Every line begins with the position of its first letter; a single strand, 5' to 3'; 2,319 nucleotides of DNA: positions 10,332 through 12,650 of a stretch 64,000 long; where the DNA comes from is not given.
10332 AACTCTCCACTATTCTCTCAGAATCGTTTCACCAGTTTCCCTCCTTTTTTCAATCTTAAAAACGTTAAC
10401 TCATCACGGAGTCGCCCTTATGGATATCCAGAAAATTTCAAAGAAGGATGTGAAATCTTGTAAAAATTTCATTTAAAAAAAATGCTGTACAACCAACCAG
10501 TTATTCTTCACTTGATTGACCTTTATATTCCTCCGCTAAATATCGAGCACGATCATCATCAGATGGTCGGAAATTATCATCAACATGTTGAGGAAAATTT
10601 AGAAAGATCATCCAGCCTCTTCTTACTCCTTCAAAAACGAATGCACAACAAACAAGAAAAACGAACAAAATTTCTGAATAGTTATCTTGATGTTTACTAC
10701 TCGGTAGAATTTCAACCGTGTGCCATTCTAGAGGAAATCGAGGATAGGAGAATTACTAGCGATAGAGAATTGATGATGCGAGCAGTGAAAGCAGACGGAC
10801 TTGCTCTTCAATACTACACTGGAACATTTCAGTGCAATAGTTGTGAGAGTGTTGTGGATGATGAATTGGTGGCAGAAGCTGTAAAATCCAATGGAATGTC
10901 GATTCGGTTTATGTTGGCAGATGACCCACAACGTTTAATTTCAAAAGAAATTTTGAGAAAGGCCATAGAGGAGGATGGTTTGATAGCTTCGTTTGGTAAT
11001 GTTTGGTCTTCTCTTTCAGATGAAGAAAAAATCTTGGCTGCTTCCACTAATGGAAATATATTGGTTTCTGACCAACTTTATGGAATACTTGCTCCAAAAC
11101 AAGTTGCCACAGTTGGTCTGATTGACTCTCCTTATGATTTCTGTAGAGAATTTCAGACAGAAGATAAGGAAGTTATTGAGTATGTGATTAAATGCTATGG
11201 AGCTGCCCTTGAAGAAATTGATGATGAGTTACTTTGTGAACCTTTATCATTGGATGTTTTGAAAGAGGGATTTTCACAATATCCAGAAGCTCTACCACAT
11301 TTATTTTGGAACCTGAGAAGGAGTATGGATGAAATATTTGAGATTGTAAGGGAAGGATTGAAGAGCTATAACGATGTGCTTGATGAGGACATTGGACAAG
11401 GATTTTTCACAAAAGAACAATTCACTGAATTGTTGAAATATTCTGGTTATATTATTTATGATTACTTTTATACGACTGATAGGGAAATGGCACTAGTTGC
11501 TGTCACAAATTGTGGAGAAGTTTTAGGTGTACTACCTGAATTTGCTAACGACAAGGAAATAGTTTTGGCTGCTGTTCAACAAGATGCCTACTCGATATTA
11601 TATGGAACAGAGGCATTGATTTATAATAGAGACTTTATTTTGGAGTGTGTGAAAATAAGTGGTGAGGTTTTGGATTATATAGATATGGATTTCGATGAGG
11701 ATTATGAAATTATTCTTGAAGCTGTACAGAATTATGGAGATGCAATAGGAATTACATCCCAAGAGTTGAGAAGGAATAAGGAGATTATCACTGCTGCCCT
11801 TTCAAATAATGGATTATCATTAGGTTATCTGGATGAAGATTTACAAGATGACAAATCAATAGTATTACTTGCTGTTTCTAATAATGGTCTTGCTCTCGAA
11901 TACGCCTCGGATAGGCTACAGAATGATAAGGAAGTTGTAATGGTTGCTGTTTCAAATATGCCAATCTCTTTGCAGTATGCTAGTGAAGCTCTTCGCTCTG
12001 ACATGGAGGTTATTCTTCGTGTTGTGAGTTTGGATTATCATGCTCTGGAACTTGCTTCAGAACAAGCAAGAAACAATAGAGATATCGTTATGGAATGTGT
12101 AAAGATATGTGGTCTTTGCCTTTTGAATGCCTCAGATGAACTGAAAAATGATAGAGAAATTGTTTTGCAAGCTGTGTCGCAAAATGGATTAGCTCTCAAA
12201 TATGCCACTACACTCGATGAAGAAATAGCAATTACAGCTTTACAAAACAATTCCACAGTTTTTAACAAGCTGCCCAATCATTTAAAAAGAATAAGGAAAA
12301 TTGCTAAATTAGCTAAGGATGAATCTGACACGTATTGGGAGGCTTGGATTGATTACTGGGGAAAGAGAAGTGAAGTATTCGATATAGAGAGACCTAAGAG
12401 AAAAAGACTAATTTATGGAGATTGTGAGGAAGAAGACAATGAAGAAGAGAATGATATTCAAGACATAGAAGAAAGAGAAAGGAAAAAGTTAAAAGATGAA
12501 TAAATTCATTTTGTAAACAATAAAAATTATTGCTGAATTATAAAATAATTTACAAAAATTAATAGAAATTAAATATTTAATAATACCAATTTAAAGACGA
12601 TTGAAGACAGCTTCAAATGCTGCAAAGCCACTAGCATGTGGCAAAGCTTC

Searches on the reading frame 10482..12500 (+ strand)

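Call 64: search_protein_families(library=pfam, proteins=[window:10482-12500:+], max_evalue=0.001)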
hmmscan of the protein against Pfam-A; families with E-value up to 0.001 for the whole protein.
window:10482-12500:+ (673 aa): 1 family
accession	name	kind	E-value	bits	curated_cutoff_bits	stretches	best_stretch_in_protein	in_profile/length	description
PF13475.11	DUF4116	-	2e-94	309.4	24.9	7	532-576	1-45/49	Domain of unknown function (DUF4116)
